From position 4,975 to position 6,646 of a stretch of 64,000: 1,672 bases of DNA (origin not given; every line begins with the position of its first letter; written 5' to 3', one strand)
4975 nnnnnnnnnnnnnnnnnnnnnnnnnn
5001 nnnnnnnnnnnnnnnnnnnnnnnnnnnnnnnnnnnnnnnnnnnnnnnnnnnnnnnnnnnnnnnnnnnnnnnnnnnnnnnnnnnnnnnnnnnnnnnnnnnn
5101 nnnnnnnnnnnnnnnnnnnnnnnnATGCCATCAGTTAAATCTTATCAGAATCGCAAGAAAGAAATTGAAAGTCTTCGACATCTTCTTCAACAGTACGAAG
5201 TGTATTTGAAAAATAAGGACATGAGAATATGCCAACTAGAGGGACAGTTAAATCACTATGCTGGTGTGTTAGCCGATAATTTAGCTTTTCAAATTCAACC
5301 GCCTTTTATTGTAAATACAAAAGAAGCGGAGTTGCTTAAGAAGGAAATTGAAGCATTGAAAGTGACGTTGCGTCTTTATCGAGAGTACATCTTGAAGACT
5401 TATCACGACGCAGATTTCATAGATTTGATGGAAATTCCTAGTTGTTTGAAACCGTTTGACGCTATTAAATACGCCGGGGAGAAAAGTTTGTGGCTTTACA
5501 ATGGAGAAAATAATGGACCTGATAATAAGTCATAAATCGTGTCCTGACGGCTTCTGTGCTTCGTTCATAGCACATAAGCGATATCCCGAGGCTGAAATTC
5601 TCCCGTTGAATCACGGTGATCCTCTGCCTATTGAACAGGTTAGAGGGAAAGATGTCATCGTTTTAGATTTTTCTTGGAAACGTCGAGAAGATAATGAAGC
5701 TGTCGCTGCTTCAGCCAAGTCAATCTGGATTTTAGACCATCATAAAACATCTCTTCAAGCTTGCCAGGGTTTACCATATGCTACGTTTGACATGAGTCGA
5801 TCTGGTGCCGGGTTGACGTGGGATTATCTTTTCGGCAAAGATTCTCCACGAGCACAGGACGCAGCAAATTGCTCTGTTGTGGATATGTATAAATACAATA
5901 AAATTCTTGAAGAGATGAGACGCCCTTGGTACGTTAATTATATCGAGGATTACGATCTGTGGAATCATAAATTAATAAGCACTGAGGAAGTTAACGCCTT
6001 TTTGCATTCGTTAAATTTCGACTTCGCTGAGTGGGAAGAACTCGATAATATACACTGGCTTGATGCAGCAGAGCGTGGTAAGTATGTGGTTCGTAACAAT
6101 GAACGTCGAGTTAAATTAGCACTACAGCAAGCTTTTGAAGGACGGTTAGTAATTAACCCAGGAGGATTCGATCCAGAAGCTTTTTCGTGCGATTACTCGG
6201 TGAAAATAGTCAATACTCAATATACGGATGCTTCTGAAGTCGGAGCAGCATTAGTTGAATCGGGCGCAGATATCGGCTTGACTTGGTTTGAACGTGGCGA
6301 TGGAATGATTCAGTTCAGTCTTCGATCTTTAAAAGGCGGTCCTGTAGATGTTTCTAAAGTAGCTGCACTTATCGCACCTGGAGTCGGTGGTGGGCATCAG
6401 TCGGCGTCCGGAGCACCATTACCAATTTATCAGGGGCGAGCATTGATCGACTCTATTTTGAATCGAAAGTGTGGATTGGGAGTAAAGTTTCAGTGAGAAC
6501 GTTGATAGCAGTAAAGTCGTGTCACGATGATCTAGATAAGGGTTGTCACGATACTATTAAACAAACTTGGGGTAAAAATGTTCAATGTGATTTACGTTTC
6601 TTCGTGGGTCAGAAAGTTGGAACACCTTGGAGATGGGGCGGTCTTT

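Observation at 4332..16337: Twelve-kilobase glycosylation island in a phage: GDP-6-deoxyhexose pathway plus eight glycosyltransferases and a methyltransferase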

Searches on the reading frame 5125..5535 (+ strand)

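Call 3: search_protein_families(library=pfam, proteins=[window:5125-5535:+], max_evalue=0.01)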
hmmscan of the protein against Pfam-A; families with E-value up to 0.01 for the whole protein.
window:5125-5535:+ (136 aa): 0 families

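Call 33: search_protein_families(library=phrogs, proteins=[window:5125-5535:+], max_evalue=0.01)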
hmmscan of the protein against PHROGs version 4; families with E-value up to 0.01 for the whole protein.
window:5125-5535:+ (136 aa): 1 family
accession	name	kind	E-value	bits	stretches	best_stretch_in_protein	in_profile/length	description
phrog_8158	-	head and packaging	0.0023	18.1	1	21-94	267-336/408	head maturation protease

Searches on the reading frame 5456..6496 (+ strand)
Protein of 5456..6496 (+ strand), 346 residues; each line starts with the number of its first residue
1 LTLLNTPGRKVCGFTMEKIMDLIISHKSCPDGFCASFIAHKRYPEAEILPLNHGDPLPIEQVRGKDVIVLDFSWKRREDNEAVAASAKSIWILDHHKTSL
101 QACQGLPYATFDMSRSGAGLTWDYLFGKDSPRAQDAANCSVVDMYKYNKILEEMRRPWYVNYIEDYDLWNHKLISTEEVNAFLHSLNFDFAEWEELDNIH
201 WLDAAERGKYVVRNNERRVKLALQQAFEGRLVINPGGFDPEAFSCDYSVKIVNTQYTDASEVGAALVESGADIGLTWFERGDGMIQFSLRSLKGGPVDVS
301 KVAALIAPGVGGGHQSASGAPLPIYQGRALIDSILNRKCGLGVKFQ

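Call 3: search_protein_families(library=pfam, proteins=[window:5456-6496:+], max_evalue=0.01)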
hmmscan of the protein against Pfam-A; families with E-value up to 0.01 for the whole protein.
window:5456-6496:+ (346 aa): 2 families
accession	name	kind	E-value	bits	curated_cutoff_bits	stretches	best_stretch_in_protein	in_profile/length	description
PF02272.25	DHHA1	-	0.00098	20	25.9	1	273-323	33-84/102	DHHA1 domain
PF01368.27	DHH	-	0.0014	19.3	28.1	1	24-126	5-103/125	DHH family, N-terminal domain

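Call 13: search_protein_families(library=ncbifam, proteins=[window:5456-6496:+], max_evalue=0.01)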
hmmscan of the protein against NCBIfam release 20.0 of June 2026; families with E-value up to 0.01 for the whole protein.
window:5456-6496:+ (346 aa): 0 families

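Call 33: search_protein_families(library=phrogs, proteins=[window:5456-6496:+], max_evalue=0.01)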
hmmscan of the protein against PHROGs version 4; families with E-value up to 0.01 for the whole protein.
window:5456-6496:+ (346 aa): 1 family
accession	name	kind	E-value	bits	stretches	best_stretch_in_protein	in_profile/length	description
phrog_4771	-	other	3e-61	208.5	1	13-330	10-291/363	DHH phosphoesterase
